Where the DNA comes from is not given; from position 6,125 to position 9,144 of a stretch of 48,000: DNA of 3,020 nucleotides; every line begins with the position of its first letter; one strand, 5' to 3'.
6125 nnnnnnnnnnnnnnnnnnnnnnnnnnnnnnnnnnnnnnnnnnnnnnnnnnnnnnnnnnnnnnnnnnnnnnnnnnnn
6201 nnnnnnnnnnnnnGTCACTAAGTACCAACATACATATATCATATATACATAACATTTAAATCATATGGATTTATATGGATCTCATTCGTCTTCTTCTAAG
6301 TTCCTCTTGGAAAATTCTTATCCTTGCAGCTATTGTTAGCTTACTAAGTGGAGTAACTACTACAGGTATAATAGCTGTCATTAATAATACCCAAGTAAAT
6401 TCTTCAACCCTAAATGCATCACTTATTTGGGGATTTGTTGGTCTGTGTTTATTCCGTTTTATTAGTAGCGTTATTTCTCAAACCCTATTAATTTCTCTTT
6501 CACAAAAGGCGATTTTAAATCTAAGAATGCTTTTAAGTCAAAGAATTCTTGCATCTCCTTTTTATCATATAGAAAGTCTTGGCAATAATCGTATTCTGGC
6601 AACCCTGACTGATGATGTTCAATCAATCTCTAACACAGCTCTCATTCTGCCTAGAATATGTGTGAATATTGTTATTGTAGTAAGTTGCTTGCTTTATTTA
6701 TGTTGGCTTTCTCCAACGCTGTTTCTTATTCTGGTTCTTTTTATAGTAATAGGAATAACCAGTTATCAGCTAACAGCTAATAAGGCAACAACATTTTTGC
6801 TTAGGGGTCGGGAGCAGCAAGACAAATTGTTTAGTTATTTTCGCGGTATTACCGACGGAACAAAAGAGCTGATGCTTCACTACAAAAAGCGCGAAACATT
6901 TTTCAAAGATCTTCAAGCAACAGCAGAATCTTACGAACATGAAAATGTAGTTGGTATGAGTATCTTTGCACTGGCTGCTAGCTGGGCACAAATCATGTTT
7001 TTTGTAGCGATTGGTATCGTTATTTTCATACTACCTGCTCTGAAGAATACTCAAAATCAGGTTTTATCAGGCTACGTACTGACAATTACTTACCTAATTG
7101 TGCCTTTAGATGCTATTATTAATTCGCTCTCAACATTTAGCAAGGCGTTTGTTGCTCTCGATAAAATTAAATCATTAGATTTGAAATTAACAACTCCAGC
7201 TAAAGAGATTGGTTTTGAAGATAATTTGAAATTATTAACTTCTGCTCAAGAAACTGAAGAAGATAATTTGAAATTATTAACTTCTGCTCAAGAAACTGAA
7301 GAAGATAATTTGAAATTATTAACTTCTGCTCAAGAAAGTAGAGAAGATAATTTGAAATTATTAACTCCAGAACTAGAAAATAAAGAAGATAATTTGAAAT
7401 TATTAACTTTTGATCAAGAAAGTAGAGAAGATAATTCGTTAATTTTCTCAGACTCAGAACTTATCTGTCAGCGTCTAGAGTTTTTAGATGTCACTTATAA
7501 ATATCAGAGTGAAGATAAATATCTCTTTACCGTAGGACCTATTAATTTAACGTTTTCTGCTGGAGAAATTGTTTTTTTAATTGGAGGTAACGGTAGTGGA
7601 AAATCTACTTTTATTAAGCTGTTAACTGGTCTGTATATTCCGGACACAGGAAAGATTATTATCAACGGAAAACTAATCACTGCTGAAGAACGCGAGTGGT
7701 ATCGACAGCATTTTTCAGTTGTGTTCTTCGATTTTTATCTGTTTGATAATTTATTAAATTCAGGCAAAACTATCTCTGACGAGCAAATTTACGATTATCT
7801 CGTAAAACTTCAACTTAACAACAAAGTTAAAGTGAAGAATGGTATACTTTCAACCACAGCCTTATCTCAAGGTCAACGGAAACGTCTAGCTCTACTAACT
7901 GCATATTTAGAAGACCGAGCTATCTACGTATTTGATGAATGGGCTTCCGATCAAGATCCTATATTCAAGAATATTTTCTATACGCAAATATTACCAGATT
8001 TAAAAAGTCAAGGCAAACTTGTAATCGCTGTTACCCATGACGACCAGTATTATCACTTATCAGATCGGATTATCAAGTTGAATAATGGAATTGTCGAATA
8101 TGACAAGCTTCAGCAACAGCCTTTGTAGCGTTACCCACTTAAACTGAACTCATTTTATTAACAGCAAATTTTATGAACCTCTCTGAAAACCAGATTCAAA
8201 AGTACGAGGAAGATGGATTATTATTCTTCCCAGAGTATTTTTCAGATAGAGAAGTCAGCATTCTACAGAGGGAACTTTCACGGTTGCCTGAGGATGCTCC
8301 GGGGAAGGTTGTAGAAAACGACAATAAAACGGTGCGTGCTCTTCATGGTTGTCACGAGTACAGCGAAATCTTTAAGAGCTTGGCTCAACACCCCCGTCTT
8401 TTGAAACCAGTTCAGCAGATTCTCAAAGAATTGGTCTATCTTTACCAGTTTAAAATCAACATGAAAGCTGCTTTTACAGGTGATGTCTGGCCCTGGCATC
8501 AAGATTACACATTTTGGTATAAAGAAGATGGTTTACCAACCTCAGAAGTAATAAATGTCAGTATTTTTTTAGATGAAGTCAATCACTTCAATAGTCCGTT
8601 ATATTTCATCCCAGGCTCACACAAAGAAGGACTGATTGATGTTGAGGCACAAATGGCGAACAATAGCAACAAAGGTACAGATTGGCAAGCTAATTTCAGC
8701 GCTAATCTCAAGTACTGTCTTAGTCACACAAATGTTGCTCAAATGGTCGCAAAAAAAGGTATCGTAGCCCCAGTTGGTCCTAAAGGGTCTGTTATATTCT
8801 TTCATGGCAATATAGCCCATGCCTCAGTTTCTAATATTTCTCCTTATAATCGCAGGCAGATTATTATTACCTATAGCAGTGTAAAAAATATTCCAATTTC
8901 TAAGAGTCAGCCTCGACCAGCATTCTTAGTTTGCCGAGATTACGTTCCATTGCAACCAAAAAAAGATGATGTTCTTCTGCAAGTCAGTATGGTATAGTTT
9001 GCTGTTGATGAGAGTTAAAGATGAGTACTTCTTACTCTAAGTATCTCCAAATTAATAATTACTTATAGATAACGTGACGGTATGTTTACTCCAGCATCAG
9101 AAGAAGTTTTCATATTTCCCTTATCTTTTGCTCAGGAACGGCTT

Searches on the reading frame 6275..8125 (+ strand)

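Call 8: search_protein_families(library=pfam, proteins=[window:6275-8125:+], max_evalue=0.001)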
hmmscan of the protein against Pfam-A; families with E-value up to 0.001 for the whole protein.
window:6275-8125:+ (617 aa): 3 families
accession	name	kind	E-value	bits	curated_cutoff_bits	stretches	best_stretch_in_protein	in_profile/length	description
PF00005.33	ABC_tran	-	4.3e-27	95.8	25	1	422-557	3-136/137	ABC transporter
PF00664.28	ABC_membrane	-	3.9e-10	40.3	28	1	15-273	8-265/274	ABC transporter transmembrane region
PF13304.12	AAA_21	-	1.2e-05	26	27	0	432-453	1-22/304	AAA domain, putative AbiEii toxin, Type IV TA system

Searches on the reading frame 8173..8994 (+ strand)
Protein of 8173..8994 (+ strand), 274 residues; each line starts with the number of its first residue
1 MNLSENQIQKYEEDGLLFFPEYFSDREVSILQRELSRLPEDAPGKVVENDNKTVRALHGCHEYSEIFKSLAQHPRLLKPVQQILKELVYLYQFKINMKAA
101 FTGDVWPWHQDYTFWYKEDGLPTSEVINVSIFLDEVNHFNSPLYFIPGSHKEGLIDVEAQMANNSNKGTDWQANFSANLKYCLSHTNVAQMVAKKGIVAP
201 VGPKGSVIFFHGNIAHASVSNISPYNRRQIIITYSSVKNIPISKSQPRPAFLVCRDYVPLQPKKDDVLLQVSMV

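Call 8: search_protein_families(library=pfam, proteins=[window:8173-8994:+], max_evalue=0.001)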
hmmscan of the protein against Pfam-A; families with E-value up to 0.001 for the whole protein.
window:8173-8994:+ (274 aa): 1 family
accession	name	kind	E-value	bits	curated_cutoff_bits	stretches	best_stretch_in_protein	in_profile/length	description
PF05721.19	PhyH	-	1.4e-34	120.7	22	1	11-228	1-212/213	Phytanoyl-CoA dioxygenase (PhyH)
